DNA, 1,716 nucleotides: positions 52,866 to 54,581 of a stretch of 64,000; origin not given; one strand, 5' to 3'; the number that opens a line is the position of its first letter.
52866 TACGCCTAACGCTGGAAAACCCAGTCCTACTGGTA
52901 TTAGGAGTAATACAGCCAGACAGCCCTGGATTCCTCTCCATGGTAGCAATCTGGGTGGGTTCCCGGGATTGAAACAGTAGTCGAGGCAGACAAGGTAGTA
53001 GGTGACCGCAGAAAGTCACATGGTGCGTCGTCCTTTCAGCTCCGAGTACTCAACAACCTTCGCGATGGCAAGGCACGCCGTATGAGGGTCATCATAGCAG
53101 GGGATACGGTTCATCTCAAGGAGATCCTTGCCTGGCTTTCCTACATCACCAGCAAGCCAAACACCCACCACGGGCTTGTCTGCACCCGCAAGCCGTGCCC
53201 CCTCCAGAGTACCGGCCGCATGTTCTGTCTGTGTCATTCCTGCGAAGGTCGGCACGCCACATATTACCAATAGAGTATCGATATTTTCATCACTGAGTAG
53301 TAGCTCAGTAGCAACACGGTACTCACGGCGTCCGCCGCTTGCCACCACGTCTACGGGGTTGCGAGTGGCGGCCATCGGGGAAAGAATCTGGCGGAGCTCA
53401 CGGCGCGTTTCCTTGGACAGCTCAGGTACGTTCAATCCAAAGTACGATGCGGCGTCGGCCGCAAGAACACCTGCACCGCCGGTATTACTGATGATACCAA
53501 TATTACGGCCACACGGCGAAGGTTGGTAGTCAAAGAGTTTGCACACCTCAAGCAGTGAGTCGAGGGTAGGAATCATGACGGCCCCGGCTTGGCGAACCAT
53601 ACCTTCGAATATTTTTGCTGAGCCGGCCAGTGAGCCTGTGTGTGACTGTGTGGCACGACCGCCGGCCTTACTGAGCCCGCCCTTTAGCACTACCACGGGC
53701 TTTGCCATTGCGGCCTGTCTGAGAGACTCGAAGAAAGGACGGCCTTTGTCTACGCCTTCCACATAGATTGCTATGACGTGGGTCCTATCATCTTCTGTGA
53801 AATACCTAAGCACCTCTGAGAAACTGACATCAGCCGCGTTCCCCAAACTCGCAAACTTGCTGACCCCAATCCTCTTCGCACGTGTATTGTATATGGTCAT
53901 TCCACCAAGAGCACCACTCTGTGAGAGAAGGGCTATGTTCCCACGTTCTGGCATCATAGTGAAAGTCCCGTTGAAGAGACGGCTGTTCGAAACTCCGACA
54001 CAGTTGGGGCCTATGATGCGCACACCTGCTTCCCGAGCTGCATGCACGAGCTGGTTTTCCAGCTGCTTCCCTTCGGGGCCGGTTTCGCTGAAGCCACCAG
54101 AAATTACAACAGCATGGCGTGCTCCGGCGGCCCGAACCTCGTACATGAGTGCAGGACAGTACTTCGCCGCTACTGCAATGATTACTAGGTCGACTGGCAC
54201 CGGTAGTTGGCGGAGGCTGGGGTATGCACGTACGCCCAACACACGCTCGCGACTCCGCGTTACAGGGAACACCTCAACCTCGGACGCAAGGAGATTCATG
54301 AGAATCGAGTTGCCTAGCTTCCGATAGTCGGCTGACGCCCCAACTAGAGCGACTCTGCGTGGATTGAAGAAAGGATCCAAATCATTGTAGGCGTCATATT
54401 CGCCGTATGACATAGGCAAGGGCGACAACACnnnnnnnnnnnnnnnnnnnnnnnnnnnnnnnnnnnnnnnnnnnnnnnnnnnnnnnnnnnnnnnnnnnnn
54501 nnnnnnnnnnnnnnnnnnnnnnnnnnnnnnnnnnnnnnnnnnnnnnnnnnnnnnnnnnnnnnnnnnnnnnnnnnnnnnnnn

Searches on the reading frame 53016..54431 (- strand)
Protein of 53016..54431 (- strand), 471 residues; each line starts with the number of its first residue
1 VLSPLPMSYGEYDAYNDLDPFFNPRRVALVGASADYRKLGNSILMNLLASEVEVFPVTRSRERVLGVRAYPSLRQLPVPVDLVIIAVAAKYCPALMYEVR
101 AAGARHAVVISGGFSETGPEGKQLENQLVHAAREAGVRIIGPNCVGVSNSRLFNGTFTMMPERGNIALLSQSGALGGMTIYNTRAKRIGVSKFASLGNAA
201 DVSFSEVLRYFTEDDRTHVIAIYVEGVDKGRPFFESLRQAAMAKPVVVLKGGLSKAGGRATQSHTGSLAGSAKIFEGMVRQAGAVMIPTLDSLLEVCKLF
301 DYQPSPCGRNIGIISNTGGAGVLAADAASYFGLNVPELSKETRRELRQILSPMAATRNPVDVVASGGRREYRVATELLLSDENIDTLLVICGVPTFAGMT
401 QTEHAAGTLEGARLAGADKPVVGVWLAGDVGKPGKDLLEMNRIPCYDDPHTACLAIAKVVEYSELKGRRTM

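Call 53: search_protein_families(library=pfam, proteins=[window:53016-54431:-], max_evalue=0.0001)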
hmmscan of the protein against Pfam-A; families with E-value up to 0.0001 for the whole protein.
window:53016-54431:- (471 aa): 4 families
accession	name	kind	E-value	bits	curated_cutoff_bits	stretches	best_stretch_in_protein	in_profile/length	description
PF13607.11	Succ_CoA_lig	-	2.8e-47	160.4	27.4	1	163-300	1-138/138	Succinyl-CoA ligase like flavodoxin domain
PF13380.12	CoA_binding_2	-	6.5e-24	85.1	22.8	1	25-149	1-115/116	CoA binding domain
PF19045.5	Ligase_CoA_2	-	2.6e-12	47.5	23.7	1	313-431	3-121/162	Ligase-CoA domain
PF02629.25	CoA_binding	-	7e-05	23.9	22.3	0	24-111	3-95/97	CoA binding domain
